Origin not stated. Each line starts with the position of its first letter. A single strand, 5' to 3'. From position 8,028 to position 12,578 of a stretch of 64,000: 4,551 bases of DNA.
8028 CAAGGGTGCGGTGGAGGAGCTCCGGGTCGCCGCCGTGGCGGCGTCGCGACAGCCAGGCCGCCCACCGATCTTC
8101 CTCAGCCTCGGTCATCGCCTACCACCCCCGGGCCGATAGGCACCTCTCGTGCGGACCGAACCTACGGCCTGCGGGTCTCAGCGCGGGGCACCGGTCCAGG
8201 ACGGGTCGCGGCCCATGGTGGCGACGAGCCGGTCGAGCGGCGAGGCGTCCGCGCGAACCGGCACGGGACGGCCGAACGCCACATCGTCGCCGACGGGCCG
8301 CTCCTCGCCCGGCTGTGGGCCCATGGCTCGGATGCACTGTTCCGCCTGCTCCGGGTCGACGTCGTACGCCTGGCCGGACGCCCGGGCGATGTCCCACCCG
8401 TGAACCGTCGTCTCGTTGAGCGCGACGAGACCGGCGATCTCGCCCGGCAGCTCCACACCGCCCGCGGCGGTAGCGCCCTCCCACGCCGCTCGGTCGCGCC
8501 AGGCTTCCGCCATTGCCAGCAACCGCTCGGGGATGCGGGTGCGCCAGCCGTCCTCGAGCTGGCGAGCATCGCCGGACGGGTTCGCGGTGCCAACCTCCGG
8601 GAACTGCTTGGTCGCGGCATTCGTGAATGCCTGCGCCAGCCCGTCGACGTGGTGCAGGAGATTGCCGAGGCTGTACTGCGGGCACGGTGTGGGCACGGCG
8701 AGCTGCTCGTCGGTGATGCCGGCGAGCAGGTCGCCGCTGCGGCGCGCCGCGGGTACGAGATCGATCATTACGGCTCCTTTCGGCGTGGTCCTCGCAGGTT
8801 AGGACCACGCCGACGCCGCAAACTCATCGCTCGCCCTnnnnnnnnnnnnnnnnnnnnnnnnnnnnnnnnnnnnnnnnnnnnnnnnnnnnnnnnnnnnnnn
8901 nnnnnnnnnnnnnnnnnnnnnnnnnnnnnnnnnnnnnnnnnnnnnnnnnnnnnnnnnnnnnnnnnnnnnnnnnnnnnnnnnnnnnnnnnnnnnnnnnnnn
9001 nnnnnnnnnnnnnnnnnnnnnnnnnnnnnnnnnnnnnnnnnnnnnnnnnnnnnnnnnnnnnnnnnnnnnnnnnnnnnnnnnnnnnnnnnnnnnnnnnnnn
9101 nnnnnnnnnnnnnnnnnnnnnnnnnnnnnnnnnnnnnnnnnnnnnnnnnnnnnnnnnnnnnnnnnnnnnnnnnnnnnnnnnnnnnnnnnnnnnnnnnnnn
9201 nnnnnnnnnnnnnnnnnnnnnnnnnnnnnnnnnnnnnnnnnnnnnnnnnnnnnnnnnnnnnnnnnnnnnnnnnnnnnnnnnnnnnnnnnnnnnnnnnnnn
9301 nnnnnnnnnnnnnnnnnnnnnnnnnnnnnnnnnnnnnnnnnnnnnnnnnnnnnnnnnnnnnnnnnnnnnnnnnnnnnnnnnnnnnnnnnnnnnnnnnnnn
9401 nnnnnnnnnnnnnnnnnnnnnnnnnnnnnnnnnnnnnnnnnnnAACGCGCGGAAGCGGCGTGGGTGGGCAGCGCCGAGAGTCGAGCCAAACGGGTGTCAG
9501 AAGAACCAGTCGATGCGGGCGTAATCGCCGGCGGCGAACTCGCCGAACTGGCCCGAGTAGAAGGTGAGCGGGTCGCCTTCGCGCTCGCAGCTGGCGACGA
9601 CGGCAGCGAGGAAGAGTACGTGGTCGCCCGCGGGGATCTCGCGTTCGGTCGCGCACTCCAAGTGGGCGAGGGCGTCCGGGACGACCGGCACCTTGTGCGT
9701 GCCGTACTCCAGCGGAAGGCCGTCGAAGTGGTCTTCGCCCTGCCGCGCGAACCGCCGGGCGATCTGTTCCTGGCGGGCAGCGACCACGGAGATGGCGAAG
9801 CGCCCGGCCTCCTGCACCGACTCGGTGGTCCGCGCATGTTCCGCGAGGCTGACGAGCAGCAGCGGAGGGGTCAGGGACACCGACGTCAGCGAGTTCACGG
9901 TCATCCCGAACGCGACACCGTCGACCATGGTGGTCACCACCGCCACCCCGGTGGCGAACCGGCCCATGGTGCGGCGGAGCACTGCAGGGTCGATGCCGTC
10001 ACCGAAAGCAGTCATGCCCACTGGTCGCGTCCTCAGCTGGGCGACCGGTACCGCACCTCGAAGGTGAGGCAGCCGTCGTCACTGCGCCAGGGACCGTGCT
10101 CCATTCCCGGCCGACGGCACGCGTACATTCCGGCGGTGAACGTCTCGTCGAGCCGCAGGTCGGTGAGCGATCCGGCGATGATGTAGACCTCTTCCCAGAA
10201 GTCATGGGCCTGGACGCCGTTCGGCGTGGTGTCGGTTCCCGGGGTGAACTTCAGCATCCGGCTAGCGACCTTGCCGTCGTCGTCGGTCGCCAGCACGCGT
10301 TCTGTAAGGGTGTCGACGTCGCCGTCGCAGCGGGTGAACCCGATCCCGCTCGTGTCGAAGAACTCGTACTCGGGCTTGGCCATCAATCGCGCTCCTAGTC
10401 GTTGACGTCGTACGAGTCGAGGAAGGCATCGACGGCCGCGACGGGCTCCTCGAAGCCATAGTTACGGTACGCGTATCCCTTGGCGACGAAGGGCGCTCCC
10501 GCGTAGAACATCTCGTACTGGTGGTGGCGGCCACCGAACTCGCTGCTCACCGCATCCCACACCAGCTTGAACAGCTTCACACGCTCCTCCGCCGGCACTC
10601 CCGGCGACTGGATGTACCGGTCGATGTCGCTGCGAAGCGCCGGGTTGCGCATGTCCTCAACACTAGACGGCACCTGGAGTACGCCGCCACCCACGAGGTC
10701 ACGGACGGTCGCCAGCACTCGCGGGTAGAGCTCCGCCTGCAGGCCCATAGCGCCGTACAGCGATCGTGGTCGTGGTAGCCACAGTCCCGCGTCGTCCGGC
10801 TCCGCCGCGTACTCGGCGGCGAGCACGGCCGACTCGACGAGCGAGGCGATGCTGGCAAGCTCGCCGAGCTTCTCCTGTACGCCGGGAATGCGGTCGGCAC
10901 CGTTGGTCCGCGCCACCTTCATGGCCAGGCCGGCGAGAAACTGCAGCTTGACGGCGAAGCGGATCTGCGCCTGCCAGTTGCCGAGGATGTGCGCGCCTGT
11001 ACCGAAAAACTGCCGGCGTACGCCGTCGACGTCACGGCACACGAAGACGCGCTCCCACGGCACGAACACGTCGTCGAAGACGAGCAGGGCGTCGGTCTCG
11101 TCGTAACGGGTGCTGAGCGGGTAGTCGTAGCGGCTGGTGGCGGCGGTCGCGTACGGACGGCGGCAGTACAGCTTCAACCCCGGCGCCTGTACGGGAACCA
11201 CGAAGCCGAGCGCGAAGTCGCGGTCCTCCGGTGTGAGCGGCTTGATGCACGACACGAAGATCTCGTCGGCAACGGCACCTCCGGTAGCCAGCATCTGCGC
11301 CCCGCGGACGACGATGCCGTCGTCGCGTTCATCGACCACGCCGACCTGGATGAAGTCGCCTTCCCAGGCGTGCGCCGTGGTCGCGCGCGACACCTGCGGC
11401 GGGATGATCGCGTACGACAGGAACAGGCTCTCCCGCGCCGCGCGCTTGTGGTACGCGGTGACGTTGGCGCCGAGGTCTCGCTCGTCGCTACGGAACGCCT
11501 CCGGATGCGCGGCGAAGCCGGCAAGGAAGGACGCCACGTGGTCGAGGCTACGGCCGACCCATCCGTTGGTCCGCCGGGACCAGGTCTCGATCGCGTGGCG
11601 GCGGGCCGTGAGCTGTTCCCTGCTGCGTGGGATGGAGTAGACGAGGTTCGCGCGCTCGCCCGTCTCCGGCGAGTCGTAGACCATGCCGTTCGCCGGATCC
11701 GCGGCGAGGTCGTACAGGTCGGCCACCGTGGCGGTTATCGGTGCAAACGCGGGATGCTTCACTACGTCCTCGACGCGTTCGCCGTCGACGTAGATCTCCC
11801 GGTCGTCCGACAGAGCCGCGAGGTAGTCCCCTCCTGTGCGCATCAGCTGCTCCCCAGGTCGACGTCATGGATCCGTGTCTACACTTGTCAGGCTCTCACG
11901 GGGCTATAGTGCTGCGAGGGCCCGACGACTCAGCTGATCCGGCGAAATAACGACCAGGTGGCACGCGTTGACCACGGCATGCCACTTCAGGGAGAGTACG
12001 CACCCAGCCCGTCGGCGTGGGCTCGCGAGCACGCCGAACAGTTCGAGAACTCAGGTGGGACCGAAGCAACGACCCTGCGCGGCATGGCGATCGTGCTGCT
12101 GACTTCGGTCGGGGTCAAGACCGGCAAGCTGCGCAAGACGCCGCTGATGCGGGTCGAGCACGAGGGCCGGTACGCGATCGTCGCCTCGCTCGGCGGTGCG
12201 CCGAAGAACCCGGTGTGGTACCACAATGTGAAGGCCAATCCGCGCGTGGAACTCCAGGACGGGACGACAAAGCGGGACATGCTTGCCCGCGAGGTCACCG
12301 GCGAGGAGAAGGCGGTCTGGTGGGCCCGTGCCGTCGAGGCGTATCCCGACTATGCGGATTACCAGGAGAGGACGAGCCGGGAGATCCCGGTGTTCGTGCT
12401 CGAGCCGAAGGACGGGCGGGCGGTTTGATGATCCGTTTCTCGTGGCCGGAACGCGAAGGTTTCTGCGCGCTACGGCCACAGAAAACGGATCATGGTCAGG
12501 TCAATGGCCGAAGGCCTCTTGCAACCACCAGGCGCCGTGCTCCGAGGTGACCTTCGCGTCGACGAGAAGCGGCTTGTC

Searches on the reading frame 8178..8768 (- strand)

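Call 72: search_protein_families(library=pfam, proteins=[window:8178-8768:-], max_evalue=0.001)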
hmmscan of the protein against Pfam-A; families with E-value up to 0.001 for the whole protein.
window:8178-8768:- (196 aa): 1 family
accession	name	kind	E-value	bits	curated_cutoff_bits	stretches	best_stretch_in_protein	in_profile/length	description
PF11716.13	MDMPI_N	-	5.7e-17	63.2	24.2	1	6-128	3-140/140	Mycothiol maleylpyruvate isomerase N-terminal domain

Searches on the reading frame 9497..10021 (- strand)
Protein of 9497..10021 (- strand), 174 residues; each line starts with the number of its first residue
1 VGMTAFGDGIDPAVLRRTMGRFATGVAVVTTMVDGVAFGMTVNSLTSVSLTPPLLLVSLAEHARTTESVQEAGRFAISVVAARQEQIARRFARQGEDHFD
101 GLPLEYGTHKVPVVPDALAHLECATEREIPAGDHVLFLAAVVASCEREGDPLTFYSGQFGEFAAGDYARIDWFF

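Call 72: search_protein_families(library=pfam, proteins=[window:9497-10021:-], max_evalue=0.001)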
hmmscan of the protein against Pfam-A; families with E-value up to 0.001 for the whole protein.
window:9497-10021:- (174 aa): 1 family
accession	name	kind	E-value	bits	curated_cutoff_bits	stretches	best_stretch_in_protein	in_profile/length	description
PF01613.24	Flavin_Reduct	-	2.4e-40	138.6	27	1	19-161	1-151/153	Flavin reductase like domain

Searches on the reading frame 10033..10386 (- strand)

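Call 72: search_protein_families(library=pfam, proteins=[window:10033-10386:-], max_evalue=0.001)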
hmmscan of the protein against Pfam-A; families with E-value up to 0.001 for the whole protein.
window:10033-10386:- (117 aa): 1 family
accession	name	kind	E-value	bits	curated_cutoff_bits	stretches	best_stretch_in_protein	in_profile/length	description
PF12973.13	Cupin_7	-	5e-06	26.7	27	1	26-109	19-98/105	ChrR Cupin-like domain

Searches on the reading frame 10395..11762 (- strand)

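Call 72: search_protein_families(library=pfam, proteins=[window:10395-11762:-], max_evalue=0.001)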
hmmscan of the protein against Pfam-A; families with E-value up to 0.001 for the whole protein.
window:10395-11762:- (455 aa): 2 families
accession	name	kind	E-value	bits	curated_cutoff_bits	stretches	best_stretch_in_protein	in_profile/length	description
PF11794.13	HpaB_N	-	9.3e-84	281.6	35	1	2-241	28-270/270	4-hydroxyphenylacetate 3-hydroxylase N terminal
PF03241.18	HpaB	-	3.1e-66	222.8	25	1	249-449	2-202/202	4-hydroxyphenylacetate 3-hydroxylase C terminal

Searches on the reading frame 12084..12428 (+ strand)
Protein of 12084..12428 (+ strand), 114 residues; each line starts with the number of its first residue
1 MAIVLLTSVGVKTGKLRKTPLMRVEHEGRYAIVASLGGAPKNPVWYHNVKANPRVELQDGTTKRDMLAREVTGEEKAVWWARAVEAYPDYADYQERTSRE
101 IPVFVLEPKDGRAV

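Call 72: search_protein_families(library=pfam, proteins=[window:12084-12428:+], max_evalue=0.001)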
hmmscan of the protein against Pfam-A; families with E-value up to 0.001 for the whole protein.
window:12084-12428:+ (114 aa): 1 family
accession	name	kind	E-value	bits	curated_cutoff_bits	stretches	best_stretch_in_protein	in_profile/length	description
PF04075.20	F420H2_quin_red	-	4e-47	160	22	1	3-108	25-130/130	F420H(2)-dependent quinone reductase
